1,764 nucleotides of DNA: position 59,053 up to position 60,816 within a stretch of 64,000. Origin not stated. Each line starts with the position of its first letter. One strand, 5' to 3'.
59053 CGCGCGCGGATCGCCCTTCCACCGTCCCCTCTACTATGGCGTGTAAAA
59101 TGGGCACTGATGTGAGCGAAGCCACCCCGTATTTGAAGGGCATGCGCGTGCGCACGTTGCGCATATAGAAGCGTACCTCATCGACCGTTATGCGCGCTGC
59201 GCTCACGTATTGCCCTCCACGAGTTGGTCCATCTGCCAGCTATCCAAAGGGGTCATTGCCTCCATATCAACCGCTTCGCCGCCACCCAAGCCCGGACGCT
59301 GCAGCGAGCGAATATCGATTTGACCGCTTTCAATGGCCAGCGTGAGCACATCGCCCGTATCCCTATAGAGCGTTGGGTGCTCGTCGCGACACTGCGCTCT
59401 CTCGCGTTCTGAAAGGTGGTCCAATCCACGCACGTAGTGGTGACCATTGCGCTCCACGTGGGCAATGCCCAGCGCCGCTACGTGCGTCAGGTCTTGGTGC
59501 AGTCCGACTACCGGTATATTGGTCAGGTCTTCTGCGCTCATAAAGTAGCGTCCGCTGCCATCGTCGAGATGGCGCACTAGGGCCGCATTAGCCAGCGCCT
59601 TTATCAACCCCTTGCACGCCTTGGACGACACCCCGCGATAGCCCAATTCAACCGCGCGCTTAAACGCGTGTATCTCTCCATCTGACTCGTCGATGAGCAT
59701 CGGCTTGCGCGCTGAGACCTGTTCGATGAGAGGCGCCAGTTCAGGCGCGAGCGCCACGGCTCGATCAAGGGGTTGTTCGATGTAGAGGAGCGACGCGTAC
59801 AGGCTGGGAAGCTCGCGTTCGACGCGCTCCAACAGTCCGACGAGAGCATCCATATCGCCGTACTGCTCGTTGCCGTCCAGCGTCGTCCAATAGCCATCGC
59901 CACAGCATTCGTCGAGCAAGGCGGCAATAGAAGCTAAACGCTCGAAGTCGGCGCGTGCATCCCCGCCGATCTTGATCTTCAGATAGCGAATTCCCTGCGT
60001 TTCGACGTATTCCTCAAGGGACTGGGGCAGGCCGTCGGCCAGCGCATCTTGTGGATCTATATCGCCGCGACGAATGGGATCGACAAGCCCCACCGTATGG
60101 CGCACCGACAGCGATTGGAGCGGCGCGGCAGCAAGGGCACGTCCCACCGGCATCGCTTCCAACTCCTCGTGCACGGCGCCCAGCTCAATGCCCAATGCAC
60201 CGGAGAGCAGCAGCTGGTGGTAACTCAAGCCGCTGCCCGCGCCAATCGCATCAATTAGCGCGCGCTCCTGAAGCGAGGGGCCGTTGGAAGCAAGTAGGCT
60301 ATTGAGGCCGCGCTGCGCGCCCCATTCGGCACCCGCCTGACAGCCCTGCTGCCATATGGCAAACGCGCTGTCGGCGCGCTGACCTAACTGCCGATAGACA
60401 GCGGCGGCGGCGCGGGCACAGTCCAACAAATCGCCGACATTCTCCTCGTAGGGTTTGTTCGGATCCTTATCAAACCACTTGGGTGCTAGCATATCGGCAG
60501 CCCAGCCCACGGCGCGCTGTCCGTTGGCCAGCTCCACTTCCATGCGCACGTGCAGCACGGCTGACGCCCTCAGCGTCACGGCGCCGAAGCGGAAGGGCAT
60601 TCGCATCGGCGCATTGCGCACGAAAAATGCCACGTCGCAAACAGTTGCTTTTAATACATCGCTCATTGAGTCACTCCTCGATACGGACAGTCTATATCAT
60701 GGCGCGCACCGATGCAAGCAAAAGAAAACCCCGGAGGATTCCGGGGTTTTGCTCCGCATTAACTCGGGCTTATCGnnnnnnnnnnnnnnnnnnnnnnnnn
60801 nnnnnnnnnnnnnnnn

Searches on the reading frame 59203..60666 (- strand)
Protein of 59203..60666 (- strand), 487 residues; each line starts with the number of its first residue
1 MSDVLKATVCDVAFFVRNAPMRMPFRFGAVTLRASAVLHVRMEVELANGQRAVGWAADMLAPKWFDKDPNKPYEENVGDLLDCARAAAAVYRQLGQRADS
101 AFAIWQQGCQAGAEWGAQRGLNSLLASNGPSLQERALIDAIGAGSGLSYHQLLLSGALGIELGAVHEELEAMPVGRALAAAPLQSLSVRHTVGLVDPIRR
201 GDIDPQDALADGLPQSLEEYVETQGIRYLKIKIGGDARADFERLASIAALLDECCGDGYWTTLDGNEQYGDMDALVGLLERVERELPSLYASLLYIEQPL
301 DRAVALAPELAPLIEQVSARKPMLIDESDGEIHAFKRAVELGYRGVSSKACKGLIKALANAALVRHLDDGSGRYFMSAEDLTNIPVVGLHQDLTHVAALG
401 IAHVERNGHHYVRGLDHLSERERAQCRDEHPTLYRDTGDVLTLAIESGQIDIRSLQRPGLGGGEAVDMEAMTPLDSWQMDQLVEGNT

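Call 3: search_protein_families(library=pfam, proteins=[window:59203-60666:-], max_evalue=0.01)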
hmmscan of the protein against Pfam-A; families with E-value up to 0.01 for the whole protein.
window:59203-60666:- (487 aa): 1 family
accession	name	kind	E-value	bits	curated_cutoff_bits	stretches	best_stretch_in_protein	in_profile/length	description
PF13378.12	MR_MLE_C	-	4.9e-07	30.1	29.4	1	215-363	4-142/219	Enolase C-terminal domain-like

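Call 4: search_protein_families(library=ncbifam, proteins=[window:59203-60666:-], max_evalue=0.01)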
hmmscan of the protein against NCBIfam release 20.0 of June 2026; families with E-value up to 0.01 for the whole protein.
window:59203-60666:- (487 aa): 0 families

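Call 6: search_solved_structures(query=window:59203-60666:-, max_evalue=1, show_alignments=2)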
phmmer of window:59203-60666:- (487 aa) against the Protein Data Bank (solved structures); distinct sequences matched with E-value up to 1: 2.
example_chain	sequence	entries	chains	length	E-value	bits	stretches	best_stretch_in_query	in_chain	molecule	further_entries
3rit_A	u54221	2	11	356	0.059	15.4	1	167-301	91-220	Dipeptide epimerase | Putative chloromuconate cycloisomerase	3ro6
3q45_A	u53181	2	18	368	0.69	11.9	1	221-329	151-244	Mandelate racemase/muconate lactonizing enzyme family; possible chloromuconate cycloisomer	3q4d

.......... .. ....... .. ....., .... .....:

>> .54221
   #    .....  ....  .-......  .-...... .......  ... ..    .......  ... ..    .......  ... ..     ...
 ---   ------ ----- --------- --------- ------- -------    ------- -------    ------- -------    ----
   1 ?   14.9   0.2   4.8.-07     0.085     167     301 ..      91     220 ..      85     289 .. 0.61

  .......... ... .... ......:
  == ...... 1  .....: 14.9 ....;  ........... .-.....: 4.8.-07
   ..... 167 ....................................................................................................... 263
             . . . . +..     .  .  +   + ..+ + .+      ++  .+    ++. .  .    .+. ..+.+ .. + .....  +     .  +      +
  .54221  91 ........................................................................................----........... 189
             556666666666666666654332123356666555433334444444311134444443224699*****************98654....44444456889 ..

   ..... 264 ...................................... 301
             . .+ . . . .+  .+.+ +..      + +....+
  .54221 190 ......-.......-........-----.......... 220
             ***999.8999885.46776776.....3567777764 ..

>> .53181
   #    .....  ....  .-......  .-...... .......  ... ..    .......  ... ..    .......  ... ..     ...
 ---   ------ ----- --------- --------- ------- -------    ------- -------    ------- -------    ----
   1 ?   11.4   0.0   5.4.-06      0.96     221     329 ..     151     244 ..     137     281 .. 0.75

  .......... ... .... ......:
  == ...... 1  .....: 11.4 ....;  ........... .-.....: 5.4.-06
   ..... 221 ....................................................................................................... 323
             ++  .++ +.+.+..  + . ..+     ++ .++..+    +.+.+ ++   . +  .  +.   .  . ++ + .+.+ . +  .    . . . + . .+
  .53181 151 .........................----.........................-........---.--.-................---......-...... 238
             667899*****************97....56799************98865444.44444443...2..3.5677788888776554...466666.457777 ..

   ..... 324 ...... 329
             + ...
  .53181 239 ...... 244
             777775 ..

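Call 8: find_homologous_proteins(query=window:59203-60666:-)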
Query window:59203-60666:- (487 aa): 5763 proteins with E <= 0.001 among 8000 candidates; the best 120 are listed.
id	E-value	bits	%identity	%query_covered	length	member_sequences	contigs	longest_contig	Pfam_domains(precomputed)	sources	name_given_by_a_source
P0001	0.0e+0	1090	100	100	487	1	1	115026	PF13378.13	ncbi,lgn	-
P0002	1.9e-275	932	87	100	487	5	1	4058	PF13378.13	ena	-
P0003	3.6e-229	780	71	100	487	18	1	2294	PF13378.13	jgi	jgi:L-alanine-DL-glutamate epimerase-like enolase superfamily enzyme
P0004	4.0e-223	760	69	100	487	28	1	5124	PF13378.13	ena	-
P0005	4.7e-220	750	69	100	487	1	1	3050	PF13378.13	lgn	-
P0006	1.9e-219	748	73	99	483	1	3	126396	PF13378.13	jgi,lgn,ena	-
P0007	4.0e-218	743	68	100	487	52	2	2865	PF13378.13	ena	-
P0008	1.6e-216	738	71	99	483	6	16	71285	PF13378.13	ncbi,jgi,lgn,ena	ncbi:MAG: mandelate racemase [Candidatus Latescibacterota bacterium]|jgi:hypothetical protein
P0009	1.7e-213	728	69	99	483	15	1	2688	PF13378.13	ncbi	-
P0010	9.7e-212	722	69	99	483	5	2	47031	PF13378.13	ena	-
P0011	4.1e-209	713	67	99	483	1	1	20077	PF13378.13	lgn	-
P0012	5.3e-203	693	66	100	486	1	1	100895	PF13378.13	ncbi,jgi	-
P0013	5.2e-184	631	58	98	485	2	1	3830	PF13378.13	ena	-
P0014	7.7e-183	627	59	98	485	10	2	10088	PF13378.13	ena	-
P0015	1.4e-180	619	56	98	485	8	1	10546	-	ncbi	-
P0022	2.2e-167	576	58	97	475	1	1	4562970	PF13378.13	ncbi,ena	-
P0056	9.9e-160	551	53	99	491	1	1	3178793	PF13378.13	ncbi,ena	-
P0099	4.5e-154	532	52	98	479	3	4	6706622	PF13378.13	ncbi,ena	-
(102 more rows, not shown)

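Call 9: find_encoding_contigs(protein=P0001, flank=10000, max_places=3)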
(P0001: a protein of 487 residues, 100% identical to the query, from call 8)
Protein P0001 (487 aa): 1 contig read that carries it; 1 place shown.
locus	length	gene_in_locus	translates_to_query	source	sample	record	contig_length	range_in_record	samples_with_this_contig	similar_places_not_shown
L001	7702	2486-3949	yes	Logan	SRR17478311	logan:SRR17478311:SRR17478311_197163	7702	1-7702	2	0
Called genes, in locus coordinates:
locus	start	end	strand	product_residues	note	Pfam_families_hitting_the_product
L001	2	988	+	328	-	?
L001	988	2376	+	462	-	PF00206:Lyase_1, PF14698:ASL_C2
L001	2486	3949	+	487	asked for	PF13378:MR_MLE_C (weak)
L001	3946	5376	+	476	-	-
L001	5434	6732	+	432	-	PF04389:Peptidase_M28 (weak), PF01546:Peptidase_M20, PF07687:M20_dimer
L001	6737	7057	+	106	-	-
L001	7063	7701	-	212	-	?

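Call 10: find_related_loci(query=window:59203-60666:-, collection=genome_contigs, flank=8000)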
Query window:59203-60666:- (487 aa) in genome_contigs; peptide patterns used: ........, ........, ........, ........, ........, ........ (x = any residue, [..] = any of these).
46 stretches matched a pattern; 7 encode a relative of the query (tblastn E <= 1e-3); 7 distinct loci.
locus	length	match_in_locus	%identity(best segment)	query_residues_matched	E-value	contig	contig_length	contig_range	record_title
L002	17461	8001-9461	87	1-487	0e+0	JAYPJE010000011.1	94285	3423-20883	MAG: Gemmatimonadota bacterium isolate 139576_S177_rosella_bins.tsv.066 NODE_117_length_94285_cov_7.373851, whole genome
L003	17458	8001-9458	72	1-486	0e+0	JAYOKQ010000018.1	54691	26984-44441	MAG: Gemmatimonadota bacterium isolate 139572_S173_metabat_bins_2.tsv.085 NODE_475_length_54691_cov_6.785197, whole geno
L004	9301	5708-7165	69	1-486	0e+0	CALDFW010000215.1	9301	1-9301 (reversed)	MAG: uncultured bacterium isolate S1_Bin_Bin_74_sub_1 genome assembly, contig: c_000001850125, whole genome shotgun sequ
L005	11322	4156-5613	72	1-486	0e+0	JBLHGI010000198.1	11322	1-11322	MAG: Planctomycetota bacterium isolate 3300054976_87 Ga0535667_0010717, whole genome shotgun sequence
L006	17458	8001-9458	69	1-486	0e+0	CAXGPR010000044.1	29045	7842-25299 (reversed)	MAG TPA_asm: uncultured bacterium isolate ERR594296_concoct_150 genome assembly, contig: ERZ8733628.1641, whole genome s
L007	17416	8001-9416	49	9-482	2e-149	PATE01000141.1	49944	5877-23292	MAG: Gemmatimonadetes bacterium isolate SAT162 MHASMcontig_507377, whole genome shotgun sequence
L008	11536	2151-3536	40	9-477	2e-93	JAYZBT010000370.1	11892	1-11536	MAG: Gemmatimonadota bacterium isolate XB_MAG1212 DB_MAG1212_0370, whole genome shotgun sequence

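Call 12: find_encoding_contigs(protein=P0022, flank=8000, max_places=2)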
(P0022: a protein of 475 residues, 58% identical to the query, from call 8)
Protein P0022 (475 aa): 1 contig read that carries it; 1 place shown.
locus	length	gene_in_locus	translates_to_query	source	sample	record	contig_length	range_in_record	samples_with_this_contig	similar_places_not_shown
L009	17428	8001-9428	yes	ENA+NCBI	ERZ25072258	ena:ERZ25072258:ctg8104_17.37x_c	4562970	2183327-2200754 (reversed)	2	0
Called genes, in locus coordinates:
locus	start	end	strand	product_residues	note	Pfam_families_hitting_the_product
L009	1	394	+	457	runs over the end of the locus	PF01171:ATP_bind_3, PF11734:TilS_C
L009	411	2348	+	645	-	PF06480:FtsH_ext, PF06068:TIP49 (weak), PF00004:AAA, PF17862:AAA_lid_3, PF01434:Peptidase_M41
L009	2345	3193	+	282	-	PF00809:Pterin_bind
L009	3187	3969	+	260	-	PF19293:CdaA_N, PF02457:DAC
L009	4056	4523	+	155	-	PF01316:Arg_repressor, PF02863:Arg_repressor_C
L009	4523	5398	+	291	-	PF00696:AA_kinase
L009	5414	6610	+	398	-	PF00202:Aminotran_3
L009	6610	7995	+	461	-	PF00206:Lyase_1, PF14698:ASL_C2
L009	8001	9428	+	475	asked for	PF13378:MR_MLE_C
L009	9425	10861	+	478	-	-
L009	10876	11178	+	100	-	-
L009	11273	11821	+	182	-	PF12760:Zn_ribbon_IS1595 (weak), PF12762:DDE_Tnp_IS1595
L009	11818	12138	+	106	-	PF12762:DDE_Tnp_IS1595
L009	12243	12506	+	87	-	-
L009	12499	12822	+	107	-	-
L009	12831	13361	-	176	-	-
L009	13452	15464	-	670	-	PF22745:Nlig-Ia, PF01653:DNA_ligase_aden, PF03120:OB_DNA_ligase, PF03119:DNA_ligase_ZBD (weak), PF14520:HHH_5 (weak), PF12826:HHH_2, PF00533:BRCT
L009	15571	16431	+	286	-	PF01040:UbiA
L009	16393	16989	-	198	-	PF12804:NTP_transf_3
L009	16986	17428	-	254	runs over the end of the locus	PF00731:AIRC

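Call 13: find_encoding_contigs(protein=P0056, flank=8000, max_places=2)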
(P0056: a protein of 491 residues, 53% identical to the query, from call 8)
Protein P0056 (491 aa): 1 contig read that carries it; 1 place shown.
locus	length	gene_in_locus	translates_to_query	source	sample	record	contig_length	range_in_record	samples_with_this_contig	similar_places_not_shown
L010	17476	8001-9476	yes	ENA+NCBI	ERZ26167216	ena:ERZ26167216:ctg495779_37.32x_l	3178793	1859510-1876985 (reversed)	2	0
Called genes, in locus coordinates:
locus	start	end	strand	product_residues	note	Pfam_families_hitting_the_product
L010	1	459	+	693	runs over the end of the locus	PF06480:FtsH_ext (weak), PF00004:AAA, PF17862:AAA_lid_3, PF01434:Peptidase_M41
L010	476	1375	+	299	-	PF00809:Pterin_bind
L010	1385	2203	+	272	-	PF19293:CdaA_N, PF02457:DAC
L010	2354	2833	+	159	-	PF01316:Arg_repressor, PF02863:Arg_repressor_C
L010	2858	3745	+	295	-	PF00696:AA_kinase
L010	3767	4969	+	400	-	PF00202:Aminotran_3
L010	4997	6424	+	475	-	PF00206:Lyase_1, PF14698:ASL_C2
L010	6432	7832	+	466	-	PF13378:MR_MLE_C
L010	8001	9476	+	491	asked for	PF13378:MR_MLE_C (faint)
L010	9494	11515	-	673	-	PF22745:Nlig-Ia, PF01653:DNA_ligase_aden, PF03120:OB_DNA_ligase, PF03119:DNA_ligase_ZBD, PF14520:HHH_5 (weak), PF12826:HHH_2, PF00533:BRCT, PF12738:PTCB-BRCT (weak)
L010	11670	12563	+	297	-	PF01040:UbiA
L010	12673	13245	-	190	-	PF12804:NTP_transf_3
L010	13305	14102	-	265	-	PF00731:AIRC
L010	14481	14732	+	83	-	-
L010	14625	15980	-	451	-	PF17963:Big_9 (faint), PF00801:PKD (faint), PF22352:K319L-like_PKD (faint), PF03781:FGE-sulfatase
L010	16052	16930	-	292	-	PF02195:ParB_N, PF17762:HTH_ParB, PF23552:ParB_C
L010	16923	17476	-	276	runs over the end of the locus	PF00142:Fer4_NifH (weak), PF02374:ArsA_ATPase (weak), PF06564:CBP_BcsQ, PF09140:MipZ, PF10609:ParA, PF13614:AAA_31, PF01656:CbiA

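Call 14: find_encoding_contigs(protein=P0099, flank=8000, max_places=2)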
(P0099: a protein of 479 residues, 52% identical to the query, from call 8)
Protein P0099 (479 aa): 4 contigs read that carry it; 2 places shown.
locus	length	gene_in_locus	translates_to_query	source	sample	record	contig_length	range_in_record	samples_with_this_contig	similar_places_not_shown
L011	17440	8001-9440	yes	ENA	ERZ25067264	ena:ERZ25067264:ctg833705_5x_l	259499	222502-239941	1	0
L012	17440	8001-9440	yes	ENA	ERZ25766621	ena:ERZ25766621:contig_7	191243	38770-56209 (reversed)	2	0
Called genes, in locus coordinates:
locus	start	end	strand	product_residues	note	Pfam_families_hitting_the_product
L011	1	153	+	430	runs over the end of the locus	PF01171:ATP_bind_3, PF11734:TilS_C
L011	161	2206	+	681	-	PF06480:FtsH_ext, PF06068:TIP49 (weak), PF00004:AAA, PF17862:AAA_lid_3, PF01434:Peptidase_M41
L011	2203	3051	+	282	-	PF00809:Pterin_bind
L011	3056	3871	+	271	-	PF19293:CdaA_N, PF02457:DAC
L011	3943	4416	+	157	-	PF01316:Arg_repressor, PF02863:Arg_repressor_C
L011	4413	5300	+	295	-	PF00696:AA_kinase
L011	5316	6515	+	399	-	PF00202:Aminotran_3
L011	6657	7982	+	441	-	PF00206:Lyase_1, PF14698:ASL_C2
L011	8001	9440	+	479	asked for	PF13378:MR_MLE_C (weak)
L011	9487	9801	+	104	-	-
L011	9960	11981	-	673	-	PF22745:Nlig-Ia, PF01653:DNA_ligase_aden, PF03120:OB_DNA_ligase, PF03119:DNA_ligase_ZBD (weak), PF14520:HHH_5 (weak), PF00633:HHH (faint), PF12826:HHH_2, PF00533:BRCT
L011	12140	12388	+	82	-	-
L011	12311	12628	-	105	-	PF01797:Y1_Tnp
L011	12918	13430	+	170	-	-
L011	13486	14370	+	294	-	PF01040:UbiA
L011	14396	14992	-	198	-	PF12804:NTP_transf_3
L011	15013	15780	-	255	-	PF00731:AIRC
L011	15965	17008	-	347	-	PF12760:Zn_ribbon_IS1595, PF12762:DDE_Tnp_IS1595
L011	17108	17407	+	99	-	-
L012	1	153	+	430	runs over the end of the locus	PF01171:ATP_bind_3, PF11734:TilS_C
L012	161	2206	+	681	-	PF06480:FtsH_ext, PF06068:TIP49 (weak), PF00004:AAA, PF17862:AAA_lid_3, PF01434:Peptidase_M41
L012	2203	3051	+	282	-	PF00809:Pterin_bind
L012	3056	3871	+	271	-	PF19293:CdaA_N, PF02457:DAC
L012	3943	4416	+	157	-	PF01316:Arg_repressor, PF02863:Arg_repressor_C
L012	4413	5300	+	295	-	PF00696:AA_kinase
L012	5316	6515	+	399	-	PF00202:Aminotran_3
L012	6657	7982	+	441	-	PF00206:Lyase_1, PF14698:ASL_C2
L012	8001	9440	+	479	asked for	PF13378:MR_MLE_C (weak)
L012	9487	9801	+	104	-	-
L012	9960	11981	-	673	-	PF22745:Nlig-Ia, PF01653:DNA_ligase_aden, PF03120:OB_DNA_ligase, PF03119:DNA_ligase_ZBD (weak), PF14520:HHH_5 (weak), PF00633:HHH (faint), PF12826:HHH_2, PF00533:BRCT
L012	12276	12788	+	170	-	-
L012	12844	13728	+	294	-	PF01040:UbiA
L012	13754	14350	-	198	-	PF12804:NTP_transf_3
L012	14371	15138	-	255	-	PF00731:AIRC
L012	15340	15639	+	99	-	-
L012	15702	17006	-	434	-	PF03781:FGE-sulfatase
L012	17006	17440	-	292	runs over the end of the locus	PF02195:ParB_N, PF17762:HTH_ParB, PF23552:ParB_C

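Call 25: search_protein_representatives(protein=window:59203-60666:-)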
Query: 487 residues. Proteins with E-value up to 0.001 (for the whole library): 1833; up to 1e-10: 1050; up to 1e-30: 382. The best 150 are listed.
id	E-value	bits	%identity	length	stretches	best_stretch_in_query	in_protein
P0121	8.7e-128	443.6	46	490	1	2-482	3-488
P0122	4.1e-122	424.9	47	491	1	12-481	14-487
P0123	6.8e-117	407.7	56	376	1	108-482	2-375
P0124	1.2e-115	403.6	43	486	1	2-482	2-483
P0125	8.4e-115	400.8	45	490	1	1-482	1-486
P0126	8.4e-113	394.2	45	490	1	5-481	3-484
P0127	8.8e-110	384.2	43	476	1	10-470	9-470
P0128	3.1e-108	379.1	43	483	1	10-478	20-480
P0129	4.2e-107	375.4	41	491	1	5-482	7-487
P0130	1.7e-106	373.4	47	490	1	20-474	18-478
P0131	6.1e-105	368.3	41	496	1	5-479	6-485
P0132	5.1e-101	355.3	43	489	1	16-482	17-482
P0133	1.2e-99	350.8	41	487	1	9-482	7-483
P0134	2.2e-98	346.6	42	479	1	2-480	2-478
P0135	2.7e-96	339.7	40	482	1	18-485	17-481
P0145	1.4e-93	330.8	38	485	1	11-477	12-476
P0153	7.5e-89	315.2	38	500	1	9-479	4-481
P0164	1.6e-85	304.2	38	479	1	11-479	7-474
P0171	2.3e-84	300.4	37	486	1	16-479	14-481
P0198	3.9e-79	283.2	36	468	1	6-475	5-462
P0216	1.2e-77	278.2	36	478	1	15-479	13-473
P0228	6.4e-76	272.6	35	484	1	11-480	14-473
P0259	2.2e-71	257.6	35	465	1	21-483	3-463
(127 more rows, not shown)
